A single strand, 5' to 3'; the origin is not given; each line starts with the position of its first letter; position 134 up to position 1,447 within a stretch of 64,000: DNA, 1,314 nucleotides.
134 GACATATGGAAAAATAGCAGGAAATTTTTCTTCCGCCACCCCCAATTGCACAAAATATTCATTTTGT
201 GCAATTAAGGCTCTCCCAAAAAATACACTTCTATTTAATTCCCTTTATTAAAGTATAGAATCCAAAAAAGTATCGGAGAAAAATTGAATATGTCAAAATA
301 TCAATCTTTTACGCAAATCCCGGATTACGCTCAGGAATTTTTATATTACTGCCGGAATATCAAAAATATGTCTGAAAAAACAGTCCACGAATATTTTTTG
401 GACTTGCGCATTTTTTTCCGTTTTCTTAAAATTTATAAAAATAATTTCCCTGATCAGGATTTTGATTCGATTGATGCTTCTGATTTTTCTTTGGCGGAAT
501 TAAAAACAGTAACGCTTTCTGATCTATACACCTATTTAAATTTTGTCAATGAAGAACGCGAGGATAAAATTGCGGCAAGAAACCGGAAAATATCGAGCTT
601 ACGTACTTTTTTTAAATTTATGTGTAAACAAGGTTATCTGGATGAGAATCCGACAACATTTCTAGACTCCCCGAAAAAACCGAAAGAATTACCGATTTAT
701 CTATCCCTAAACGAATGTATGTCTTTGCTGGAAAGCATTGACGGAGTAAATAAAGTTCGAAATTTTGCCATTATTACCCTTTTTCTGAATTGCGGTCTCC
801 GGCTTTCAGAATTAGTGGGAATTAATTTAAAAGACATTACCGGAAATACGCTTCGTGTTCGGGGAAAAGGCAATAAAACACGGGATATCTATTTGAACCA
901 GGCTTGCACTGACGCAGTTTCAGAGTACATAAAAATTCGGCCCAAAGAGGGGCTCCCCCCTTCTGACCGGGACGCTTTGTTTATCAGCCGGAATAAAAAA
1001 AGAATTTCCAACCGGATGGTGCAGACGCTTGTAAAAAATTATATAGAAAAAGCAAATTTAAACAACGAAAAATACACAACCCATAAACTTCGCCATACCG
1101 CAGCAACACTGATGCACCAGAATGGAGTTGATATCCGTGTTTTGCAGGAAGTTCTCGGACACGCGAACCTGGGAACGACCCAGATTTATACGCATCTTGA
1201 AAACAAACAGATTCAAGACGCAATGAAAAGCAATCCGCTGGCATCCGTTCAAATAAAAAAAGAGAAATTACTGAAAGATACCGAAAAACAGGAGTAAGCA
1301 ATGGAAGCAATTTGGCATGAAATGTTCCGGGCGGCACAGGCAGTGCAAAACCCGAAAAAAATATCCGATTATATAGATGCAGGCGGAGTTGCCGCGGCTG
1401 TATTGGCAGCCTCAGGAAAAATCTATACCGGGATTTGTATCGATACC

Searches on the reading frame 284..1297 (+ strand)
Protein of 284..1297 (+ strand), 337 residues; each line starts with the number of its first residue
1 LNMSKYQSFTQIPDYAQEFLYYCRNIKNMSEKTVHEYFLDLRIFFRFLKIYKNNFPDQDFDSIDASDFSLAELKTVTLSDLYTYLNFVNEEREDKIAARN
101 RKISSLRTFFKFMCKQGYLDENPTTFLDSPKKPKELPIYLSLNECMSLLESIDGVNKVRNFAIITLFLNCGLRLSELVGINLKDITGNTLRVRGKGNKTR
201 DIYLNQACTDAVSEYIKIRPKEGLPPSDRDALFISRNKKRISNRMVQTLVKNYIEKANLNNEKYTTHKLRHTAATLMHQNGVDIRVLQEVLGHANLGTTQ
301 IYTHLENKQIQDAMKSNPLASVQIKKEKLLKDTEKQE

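Call 56: search_protein_families(library=pfam, proteins=[window:284-1297:+], max_evalue=0.0001)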
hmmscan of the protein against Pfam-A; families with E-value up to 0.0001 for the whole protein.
window:284-1297:+ (337 aa): 2 families
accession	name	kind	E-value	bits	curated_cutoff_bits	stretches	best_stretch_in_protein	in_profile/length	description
PF00589.27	Phage_integrase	-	5.3e-39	134.2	27.1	1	142-307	5-170/172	Phage integrase family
PF02899.23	Phage_int_SAM_1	-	1.2e-07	32.3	22.3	1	17-117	2-83/83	Phage integrase, N-terminal SAM-like domain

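Call 57: search_protein_families(library=ncbifam, proteins=[window:284-1297:+], max_evalue=0.001)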
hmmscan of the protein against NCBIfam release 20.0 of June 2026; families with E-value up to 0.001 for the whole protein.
window:284-1297:+ (337 aa): 13 families
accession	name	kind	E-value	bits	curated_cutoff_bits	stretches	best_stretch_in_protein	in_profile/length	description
TIGR02224.1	recomb_XerC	equivalog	1.2e-69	235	335.15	1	17-314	1-286/295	tyrosine recombinase XerC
TIGR02225.1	recomb_XerD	equivalog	1.6e-61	208.2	329.6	1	18-316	2-285/290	site-specific tyrosine recombinase XerD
NF040815.2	recomb_XerA_Arch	equivalog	6.8e-61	206.1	220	1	25-312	8-261/263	site-specific tyrosine recombinase/integron integrase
NF001399.0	PRK00283.1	subfamily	2.2e-59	201.1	279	1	18-316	11-294/300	tyrosine recombinase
NF003462.0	PRK05084.1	equivalog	1.2e-44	152.6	267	2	156-316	193-355/360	tyrosine recombinase XerS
NF002331.0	PRK01287.1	subfamily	1.7e-37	129.3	371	1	97-321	98-328/365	site-specific tyrosine recombinase XerC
TIGR02249.1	integrase_gron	subfamily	4.6e-28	98.5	265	2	238-309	234-304/315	integron integrase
NF011946.0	PRK15417.1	equivalog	2.5e-17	63.1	435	2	240-319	251-327/337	integron integrase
NF007370.0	PRK09870.1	subfamily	7.2e-14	51.9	221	1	139-304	12-178/200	tyrosine-type DNA invertase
NF007371.0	PRK09871.1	subfamily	6.5e-13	48.7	222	1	141-327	8-196/198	tyrosine-type DNA invertase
NF047926.1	integrase_GmtZ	equivalog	4.5e-08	31.5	600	1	237-330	404-495/784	gamma-mobile-trio integrase GmtZ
NF040693.1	recomb_GmtY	equivalog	1.8e-07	30.8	340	1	246-314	370-441/441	gamma-mobile-trio recombinase GmtY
NF002685.0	PRK02436.1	equivalog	1.1e-05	25.4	178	1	93-294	51-235/245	site-specific tyrosine recombinase XerD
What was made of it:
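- A XerC/D-like tyrosine recombinase is present in the window at 284-1297 (calls 56, 57).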
